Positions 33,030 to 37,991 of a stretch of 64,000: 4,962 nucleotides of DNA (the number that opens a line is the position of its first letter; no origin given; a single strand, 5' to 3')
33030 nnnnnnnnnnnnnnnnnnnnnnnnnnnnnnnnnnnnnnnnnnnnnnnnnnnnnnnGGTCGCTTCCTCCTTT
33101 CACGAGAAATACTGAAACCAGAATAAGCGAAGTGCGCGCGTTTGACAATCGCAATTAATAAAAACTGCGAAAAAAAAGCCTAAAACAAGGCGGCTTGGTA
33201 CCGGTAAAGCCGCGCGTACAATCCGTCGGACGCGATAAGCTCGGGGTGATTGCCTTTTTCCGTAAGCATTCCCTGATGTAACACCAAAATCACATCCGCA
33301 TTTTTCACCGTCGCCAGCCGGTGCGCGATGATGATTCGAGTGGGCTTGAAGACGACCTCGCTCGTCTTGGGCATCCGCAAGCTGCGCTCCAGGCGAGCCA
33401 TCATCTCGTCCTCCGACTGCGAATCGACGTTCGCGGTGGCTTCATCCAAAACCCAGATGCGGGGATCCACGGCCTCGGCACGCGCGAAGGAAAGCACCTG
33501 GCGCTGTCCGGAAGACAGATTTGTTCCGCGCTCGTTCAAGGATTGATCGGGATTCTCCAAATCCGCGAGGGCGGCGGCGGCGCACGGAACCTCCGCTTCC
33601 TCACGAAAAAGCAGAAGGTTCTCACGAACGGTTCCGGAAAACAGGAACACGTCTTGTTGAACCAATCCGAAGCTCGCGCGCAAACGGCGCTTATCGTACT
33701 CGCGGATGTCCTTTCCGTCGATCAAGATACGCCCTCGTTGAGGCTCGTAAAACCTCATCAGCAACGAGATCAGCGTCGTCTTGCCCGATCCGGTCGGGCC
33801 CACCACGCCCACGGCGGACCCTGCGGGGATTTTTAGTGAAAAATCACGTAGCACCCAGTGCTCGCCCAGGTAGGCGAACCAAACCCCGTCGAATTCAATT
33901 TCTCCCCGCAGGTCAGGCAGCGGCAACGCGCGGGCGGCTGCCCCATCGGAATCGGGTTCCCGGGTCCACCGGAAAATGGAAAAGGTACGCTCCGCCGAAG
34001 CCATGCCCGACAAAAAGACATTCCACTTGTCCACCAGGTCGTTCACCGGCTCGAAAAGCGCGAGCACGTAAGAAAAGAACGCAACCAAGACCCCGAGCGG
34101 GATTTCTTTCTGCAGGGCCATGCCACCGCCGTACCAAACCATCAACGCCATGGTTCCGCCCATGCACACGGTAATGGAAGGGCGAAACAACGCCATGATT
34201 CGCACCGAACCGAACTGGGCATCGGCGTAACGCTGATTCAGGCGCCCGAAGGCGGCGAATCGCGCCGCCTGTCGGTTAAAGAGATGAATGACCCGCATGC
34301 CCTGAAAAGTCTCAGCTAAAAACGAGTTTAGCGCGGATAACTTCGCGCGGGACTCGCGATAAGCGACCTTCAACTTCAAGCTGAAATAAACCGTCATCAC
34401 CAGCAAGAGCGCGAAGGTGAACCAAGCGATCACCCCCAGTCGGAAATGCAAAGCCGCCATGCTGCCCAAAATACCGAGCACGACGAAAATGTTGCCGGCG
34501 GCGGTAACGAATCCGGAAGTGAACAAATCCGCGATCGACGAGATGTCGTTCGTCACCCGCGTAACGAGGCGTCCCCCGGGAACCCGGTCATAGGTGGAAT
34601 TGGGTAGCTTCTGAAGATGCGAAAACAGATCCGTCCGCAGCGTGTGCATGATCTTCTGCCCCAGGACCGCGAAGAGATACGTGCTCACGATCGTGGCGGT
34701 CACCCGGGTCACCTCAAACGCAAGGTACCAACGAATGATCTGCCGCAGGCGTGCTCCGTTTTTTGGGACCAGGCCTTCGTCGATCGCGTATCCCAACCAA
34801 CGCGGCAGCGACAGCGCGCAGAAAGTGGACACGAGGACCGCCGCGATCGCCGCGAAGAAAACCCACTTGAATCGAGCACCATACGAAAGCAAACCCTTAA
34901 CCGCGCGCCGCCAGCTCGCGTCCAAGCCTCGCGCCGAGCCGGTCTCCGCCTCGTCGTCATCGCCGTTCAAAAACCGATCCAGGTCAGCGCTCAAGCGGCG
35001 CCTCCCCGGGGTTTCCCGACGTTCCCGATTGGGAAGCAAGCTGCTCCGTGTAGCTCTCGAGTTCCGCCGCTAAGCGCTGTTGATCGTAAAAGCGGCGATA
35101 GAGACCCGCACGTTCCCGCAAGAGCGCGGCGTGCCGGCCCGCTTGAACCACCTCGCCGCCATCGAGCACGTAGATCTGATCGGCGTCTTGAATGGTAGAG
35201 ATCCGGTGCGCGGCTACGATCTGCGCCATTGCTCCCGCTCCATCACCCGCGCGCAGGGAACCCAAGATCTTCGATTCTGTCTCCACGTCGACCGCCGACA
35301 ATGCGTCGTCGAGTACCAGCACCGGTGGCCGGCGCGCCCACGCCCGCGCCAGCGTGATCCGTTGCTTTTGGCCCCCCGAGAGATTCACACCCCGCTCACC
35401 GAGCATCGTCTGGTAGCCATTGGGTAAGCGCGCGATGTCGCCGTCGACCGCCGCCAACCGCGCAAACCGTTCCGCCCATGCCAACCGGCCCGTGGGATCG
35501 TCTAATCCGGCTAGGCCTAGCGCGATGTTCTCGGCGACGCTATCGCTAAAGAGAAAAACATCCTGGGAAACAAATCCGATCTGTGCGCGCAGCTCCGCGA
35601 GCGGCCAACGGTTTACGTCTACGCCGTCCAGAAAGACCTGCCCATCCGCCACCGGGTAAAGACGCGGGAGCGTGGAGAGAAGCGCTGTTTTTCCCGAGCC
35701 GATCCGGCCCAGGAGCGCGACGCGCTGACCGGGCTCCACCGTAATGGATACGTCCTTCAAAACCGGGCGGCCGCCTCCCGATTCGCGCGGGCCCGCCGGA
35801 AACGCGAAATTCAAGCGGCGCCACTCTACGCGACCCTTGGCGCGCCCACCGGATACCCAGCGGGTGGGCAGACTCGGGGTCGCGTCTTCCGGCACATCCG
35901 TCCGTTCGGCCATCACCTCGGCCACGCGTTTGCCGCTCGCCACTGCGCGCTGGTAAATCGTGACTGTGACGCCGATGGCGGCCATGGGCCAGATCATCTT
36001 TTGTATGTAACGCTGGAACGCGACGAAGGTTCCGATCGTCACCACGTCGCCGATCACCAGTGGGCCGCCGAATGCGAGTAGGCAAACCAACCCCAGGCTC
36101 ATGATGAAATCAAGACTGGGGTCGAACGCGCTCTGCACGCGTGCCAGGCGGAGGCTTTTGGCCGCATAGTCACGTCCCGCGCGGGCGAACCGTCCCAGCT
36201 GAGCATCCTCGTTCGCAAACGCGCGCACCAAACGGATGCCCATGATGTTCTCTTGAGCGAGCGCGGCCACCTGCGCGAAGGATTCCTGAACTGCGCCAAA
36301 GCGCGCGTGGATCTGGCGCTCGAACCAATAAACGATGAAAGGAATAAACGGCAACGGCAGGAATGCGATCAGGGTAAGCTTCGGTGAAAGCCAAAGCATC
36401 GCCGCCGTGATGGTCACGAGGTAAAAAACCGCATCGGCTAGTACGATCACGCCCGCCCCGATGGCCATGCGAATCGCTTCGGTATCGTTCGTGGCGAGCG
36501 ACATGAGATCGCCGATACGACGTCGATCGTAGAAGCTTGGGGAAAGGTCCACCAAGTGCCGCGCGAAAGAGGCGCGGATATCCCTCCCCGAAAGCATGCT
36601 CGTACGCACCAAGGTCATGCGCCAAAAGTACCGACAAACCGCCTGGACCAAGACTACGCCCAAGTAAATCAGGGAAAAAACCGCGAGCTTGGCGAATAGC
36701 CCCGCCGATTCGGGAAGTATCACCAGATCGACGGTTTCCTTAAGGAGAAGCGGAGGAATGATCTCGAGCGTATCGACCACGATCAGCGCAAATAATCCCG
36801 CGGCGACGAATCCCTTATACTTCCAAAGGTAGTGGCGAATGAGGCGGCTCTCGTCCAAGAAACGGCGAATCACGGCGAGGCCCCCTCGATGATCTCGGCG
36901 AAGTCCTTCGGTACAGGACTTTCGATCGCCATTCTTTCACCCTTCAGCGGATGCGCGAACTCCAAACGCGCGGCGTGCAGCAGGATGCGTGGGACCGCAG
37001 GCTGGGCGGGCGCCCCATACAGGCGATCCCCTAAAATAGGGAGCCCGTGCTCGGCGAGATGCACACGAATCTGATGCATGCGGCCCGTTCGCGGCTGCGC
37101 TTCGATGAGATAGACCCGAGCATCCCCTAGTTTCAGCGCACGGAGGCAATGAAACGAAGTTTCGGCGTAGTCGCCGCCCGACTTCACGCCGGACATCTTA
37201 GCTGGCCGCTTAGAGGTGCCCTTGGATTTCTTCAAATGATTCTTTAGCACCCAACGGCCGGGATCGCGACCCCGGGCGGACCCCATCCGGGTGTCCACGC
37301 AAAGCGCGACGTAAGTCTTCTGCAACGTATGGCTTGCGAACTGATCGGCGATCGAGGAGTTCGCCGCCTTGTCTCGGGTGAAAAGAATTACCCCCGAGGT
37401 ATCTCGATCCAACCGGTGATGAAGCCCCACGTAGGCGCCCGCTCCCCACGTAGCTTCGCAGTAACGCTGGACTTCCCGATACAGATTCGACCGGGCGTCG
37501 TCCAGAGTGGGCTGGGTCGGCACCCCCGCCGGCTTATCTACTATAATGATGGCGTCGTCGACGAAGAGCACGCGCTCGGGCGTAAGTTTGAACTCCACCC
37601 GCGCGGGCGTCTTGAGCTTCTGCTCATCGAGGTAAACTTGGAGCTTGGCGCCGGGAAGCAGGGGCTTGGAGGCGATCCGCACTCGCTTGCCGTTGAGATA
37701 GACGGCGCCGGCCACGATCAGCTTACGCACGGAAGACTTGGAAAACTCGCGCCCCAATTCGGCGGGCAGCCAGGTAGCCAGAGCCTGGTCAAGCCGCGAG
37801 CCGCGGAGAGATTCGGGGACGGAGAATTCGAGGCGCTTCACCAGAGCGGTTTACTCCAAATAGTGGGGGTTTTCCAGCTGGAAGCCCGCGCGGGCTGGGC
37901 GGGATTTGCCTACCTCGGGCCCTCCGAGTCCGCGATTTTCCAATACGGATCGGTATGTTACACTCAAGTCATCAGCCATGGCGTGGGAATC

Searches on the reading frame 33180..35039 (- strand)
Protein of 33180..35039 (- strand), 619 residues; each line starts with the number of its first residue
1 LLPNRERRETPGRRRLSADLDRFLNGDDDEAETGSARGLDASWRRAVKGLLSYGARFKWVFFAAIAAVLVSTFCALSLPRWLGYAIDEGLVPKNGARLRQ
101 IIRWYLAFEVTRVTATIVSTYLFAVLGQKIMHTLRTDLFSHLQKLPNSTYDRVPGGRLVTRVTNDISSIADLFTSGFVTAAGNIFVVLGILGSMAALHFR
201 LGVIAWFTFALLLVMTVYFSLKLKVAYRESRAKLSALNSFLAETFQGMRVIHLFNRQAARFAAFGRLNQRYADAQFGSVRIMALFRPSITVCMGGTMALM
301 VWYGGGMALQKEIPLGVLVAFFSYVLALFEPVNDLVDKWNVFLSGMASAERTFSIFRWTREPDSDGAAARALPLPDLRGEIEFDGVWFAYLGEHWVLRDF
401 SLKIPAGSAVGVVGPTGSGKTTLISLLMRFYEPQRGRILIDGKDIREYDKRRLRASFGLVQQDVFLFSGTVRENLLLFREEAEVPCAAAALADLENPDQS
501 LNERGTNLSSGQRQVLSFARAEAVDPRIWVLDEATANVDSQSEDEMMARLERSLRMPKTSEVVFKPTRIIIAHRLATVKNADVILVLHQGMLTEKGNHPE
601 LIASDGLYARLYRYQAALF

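Call 5: search_protein_families(library=pfam, proteins=[window:33180-35039:-], max_evalue=0.01)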
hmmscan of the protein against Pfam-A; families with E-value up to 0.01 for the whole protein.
window:33180-35039:- (619 aa): 9 families
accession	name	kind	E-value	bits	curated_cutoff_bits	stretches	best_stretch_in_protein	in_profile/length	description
PF00664.28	ABC_membrane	-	4.1e-41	141.9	28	1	62-332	2-274/274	ABC transporter transmembrane region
PF00005.33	ABC_tran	-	3.9e-31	108.9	25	1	397-536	1-137/137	ABC transporter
PF13191.12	AAA_16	-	0.00012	23.1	32.6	1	406-545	23-151/167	AAA ATPase domain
PF13401.12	AAA_22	-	0.00029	21.6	27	1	412-554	10-107/130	AAA domain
PF02463.25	SMC_N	-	0.0045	16.9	40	0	429-584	102-208/220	RecF/RecN/SMC N terminal domain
PF13558.12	SbcC_Walker_B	-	0.0066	17.1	27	0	513-550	51-88/90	SbcC/RAD50-like, Walker B motif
PF05783.17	DLIC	-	0.0076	15.6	19.7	0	387-439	7-57/471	Dynein light intermediate chain (DLIC)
PF13604.12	AAA_30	-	0.0079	16.4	27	0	410-552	21-114/191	AAA domain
PF06414.18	Zeta_toxin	-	0.0079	16.1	22.3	0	412-448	21-57/199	Zeta toxin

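Call 9: find_related_loci(query=window:33180-35039:-, collection=genome_contigs, flank=10000)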
Query window:33180-35039:- (619 aa) in genome_contigs; peptide patterns used: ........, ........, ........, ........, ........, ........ (x = any residue, [..] = any of these).
101 stretches matched a pattern; 11 encode a relative of the query (tblastn E <= 1e-3); 11 distinct loci.
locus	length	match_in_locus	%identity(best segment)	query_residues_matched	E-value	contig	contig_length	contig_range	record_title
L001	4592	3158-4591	45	50-513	2e-140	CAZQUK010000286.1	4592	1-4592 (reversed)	MAG TPA_asm: uncultured Oligoflexia bacterium isolate SRP062349_co3_121 genome assembly, contig: NODE_10845_length_4592_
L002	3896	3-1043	56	273-618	1e-117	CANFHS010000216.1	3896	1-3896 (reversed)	MAG: Bacteriovoracaceae bacterium isolate Jr-14may18-18 genome assembly, contig: Jr-14may18-C37385, whole genome shotgun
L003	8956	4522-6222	37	46-615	3e-101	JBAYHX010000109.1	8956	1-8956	MAG: Candidatus Latescibacterota bacterium isolate SO_2016_GW1_16 scaffold14526_OW334_2016, whole genome shotgun sequenc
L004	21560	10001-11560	35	105-615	2e-80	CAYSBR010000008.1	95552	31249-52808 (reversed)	MAG TPA_asm: uncultured Opitutaceae bacterium isolate SRP344714_co1_327 genome assembly, contig: NODE_536_length_95552_c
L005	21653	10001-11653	26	56-615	2e-55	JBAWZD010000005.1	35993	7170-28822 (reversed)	MAG: bacterium isolate ELA106 MAG106_5, whole genome shotgun sequence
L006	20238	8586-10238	26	56-615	7e-55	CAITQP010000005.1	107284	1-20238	uncultured bacterium isolate Ki1-1-6m_bin-1343 genome assembly, contig: bin-1343:05/16, whole genome shotgun sequence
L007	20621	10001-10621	31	396-601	1e-20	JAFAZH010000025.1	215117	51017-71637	MAG: Abditibacteriaceae bacterium isolate CP_BM_RX_R8_36 BM_RX_R8_k147_551704, whole genome shotgun sequence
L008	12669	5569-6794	34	396-550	1e-13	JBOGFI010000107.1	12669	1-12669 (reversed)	MAG: Acidimicrobiia bacterium isolate M3-S_metawrap_bin.36 k127_3997527, whole genome shotgun sequence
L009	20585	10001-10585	32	399-590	2e-11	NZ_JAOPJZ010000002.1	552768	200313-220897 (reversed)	Natronosalvus hydrolyticus strain AArc-curdl1 NODE_2, whole genome shotgun sequence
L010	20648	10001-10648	27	392-618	6e-10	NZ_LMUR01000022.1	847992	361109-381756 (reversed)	Granulicella sp. L60 NODE_50_length_847922_cov_10.278496, whole genome shotgun sequence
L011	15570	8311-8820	27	381-546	3e-7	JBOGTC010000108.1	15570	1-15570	MAG: Candidatus Limnocylindria bacterium isolate M3-S_metawrap_bin.244 k127_587476, whole genome shotgun sequence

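Call 24: find_homologous_proteins(query=window:33180-35039:-, max_evalue=1e-60)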
Query window:33180-35039:- (619 aa): 7415 proteins with E <= 1e-60 among 8000 candidates; the best 120 are listed.
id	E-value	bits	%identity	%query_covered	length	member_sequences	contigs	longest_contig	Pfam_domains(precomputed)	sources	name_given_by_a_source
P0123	0.0e+0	1344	100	98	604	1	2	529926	PF00005.34,PF00664.29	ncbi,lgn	ncbi:MAG: ABC transporter ATP-binding protein [Bacteriovoracia bacterium]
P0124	2.8e-193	662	54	97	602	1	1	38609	PF00005.34,PF02463.26,PF00664.29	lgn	-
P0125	4.7e-193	661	52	97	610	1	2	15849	PF00005.34,PF00664.29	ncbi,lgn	-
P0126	5.9e-191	654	53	97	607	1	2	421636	PF00005.34,PF00664.29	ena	-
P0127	8.5e-191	654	52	98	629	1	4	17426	PF00005.34,PF02463.26,PF00664.29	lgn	-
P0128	1.9e-190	653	53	97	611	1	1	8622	PF00005.34,PF02463.26,PF13191.13,PF00664.29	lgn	-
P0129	8.2e-190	651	53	97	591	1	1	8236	PF00005.34,PF02463.26,PF00664.29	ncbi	ncbi:MAG: ABC transporter ATP-binding protein [Bdellovibrionota bacterium]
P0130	9.0e-190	651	53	97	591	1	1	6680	PF00005.34,PF02463.26,PF00664.29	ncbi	ncbi:MAG: ABC transporter ATP-binding protein [Bdellovibrionota bacterium]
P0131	3.2e-188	645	56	88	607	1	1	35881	PF00005.34,PF00664.29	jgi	jgi:ATP-binding cassette subfamily B protein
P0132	1.7e-187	643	52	97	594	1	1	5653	PF00005.34,PF00664.29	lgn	-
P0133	2.0e-187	643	53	93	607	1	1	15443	PF00005.34,PF00664.29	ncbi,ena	-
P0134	3.5e-187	642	57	88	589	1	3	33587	PF00005.34,PF02463.26,PF00664.29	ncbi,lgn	-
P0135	1.3e-185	637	53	93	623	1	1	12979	PF00005.34,PF00664.29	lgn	-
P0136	3.2e-185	636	57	87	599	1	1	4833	PF00005.34,PF02463.26,PF00664.29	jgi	jgi:ATP-binding cassette subfamily B protein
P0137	7.4e-185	634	54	92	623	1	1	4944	PF00005.34,PF00664.29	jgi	jgi:ATP-binding cassette subfamily B protein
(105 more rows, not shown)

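Call 25: find_encoding_contigs(protein=P0134, flank=5000, max_places=2)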
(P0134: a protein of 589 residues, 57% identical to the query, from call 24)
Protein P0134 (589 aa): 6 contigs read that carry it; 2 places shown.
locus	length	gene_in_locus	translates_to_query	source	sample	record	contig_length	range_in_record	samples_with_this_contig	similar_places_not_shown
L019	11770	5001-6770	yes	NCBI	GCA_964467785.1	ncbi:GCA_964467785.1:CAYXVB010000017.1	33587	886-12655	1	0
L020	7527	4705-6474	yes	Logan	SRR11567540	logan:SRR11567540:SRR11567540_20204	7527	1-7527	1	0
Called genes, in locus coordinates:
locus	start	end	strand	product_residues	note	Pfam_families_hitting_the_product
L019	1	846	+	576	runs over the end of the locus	?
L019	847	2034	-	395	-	PF00437:T2SSE, PF13191:AAA_16 (weak)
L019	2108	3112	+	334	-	PF01479:S4 (weak), PF00849:PseudoU_synth_2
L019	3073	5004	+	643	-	PF00664:ABC_membrane, PF00005:ABC_tran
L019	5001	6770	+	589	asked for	PF00664:ABC_membrane, PF00005:ABC_tran, PF02463:SMC_N (weak)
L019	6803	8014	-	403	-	PF00152:tRNA-synt_2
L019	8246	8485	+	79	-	-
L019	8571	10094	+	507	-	PF00512:HisKA, PF02518:HATPase_c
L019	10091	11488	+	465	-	PF00072:Response_reg, PF00158:Sigma54_activat, PF14532:Sigma54_activ_2, PF00004:AAA (weak), PF07728:AAA_5 (weak), PF25601:AAA_lid_14, PF02954:HTH_8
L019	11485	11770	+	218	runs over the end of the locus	PF00293:NUDIX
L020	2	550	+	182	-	?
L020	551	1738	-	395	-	PF00437:T2SSE, PF13191:AAA_16 (weak)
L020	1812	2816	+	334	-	PF01479:S4 (weak), PF00849:PseudoU_synth_2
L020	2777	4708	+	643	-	PF00664:ABC_membrane, PF00005:ABC_tran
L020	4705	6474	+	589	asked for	PF00664:ABC_membrane, PF00005:ABC_tran, PF02463:SMC_N (weak)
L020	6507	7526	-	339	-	?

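Call 26: find_encoding_contigs(protein=P0124, flank=5000, max_places=2)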
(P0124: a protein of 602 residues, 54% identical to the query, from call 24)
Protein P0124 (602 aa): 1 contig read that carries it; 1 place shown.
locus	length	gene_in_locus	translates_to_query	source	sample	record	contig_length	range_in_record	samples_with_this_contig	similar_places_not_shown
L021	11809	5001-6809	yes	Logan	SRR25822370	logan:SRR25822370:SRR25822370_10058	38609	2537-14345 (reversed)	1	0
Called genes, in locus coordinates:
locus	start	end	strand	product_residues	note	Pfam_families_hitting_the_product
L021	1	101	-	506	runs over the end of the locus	PF02541:Ppx-GppA, PF21447:Ppx-GppA_III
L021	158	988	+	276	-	PF05853:BKACE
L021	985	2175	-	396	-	PF00437:T2SSE, PF27713:UCP018868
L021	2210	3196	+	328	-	PF01479:S4 (weak), PF00849:PseudoU_synth_2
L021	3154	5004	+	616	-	PF00664:ABC_membrane, PF00005:ABC_tran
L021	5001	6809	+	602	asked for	PF00664:ABC_membrane, PF00005:ABC_tran, PF02463:SMC_N (weak)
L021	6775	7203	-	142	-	-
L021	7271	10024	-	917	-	PF00675:Peptidase_M16, PF05193:Peptidase_M16_C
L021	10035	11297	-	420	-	PF00152:tRNA-synt_2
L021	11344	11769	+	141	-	-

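Call 27: find_encoding_contigs(protein=P0126, flank=5000, max_places=2)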
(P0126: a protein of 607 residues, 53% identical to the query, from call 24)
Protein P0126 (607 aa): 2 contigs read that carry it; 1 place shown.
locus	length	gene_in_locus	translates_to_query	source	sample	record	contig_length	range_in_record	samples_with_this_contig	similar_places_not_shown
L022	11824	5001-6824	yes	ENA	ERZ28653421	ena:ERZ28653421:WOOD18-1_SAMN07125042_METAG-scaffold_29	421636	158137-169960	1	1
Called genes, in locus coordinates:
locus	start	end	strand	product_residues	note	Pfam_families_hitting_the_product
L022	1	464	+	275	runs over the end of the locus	PF05853:BKACE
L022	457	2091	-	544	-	PF00437:T2SSE, PF27713:UCP018868 (weak)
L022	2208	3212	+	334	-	PF01479:S4, PF00849:PseudoU_synth_2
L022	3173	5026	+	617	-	PF00664:ABC_membrane, PF00005:ABC_tran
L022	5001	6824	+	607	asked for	PF00664:ABC_membrane, PF00005:ABC_tran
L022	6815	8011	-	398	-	PF00152:tRNA-synt_2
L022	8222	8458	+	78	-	-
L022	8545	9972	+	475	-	PF00512:HisKA, PF02518:HATPase_c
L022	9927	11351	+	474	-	PF00072:Response_reg, PF00004:AAA (faint), PF00158:Sigma54_activat, PF14532:Sigma54_activ_2, PF07724:AAA_2 (weak), PF07728:AAA_5 (weak), PF25601:AAA_lid_14, PF02954:HTH_8, +1 more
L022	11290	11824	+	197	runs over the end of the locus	-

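Call 62: find_encoding_contigs(protein=P0131, flank=4000, max_places=1)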
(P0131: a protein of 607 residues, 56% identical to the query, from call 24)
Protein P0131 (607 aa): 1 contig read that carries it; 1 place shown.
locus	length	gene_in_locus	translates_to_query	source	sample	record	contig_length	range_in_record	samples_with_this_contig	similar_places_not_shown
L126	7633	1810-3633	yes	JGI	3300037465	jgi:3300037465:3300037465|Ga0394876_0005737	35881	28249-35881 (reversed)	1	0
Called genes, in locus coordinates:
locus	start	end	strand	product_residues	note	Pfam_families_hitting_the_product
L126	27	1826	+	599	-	PF00664:ABC_membrane, PF00005:ABC_tran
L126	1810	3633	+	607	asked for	PF00664:ABC_membrane, PF00005:ABC_tran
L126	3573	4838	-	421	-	PF00152:tRNA-synt_2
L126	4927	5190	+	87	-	-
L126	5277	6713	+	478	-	PF00512:HisKA, PF02518:HATPase_c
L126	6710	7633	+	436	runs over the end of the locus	PF00072:Response_reg, PF00158:Sigma54_activat, PF14532:Sigma54_activ_2, PF00004:AAA (weak), PF25601:AAA_lid_14, PF02954:HTH_8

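Call 63: find_encoding_contigs(protein=P0125, flank=4000, max_places=1)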
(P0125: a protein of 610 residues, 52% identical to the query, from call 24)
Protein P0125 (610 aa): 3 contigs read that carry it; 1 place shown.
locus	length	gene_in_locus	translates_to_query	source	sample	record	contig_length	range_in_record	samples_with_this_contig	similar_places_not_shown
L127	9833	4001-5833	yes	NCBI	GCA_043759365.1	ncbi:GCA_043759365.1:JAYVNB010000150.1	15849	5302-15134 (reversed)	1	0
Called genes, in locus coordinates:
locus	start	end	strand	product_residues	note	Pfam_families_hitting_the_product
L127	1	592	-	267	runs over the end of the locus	PF14394:DUF4423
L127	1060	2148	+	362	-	PF01479:S4, PF00849:PseudoU_synth_2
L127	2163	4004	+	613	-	PF00664:ABC_membrane, PF00005:ABC_tran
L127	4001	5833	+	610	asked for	PF00664:ABC_membrane, PF00005:ABC_tran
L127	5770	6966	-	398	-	PF00152:tRNA-synt_2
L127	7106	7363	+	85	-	-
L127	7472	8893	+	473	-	PF00512:HisKA, PF02518:HATPase_c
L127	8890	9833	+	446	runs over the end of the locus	PF00072:Response_reg, PF00158:Sigma54_activat, PF14532:Sigma54_activ_2, PF25601:AAA_lid_14, PF02954:HTH_8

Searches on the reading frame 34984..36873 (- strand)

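Call 5: search_protein_families(library=pfam, proteins=[window:34984-36873:-], max_evalue=0.01)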
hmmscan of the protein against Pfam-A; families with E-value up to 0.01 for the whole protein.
window:34984-36873:- (629 aa): 4 families
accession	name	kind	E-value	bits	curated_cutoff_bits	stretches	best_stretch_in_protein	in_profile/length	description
PF00664.28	ABC_membrane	-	1.9e-44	152.9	28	1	25-297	3-274/274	ABC transporter transmembrane region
PF00005.33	ABC_tran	-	2.9e-27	96.4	25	1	372-525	1-136/137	ABC transporter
PF13191.12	AAA_16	-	0.0011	19.9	32.6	1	383-524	25-141/167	AAA ATPase domain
PF02463.25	SMC_N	-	0.0017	18.3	40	0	412-568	110-209/220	RecF/RecN/SMC N terminal domain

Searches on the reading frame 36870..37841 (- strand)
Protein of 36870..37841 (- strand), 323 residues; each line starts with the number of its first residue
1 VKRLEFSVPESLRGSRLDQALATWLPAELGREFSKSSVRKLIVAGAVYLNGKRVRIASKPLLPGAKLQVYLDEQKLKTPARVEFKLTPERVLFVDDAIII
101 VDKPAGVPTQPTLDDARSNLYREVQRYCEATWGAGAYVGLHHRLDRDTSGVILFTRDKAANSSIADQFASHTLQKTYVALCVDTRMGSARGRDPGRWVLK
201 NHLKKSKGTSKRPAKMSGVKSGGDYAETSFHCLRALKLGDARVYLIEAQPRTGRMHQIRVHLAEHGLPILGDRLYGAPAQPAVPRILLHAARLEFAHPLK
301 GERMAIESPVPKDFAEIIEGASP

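Call 5: search_protein_families(library=pfam, proteins=[window:36870-37841:-], max_evalue=0.01)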
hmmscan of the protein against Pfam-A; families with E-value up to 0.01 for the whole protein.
window:36870-37841:- (323 aa): 2 families
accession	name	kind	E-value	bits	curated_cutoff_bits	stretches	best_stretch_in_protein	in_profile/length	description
PF00849.27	PseudoU_synth_2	-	4.2e-26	92.4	26.8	1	98-263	2-151/152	RNA pseudouridylate synthase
PF01479.30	S4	-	4.3e-08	33.2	22.8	1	21-65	3-46/48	S4 domain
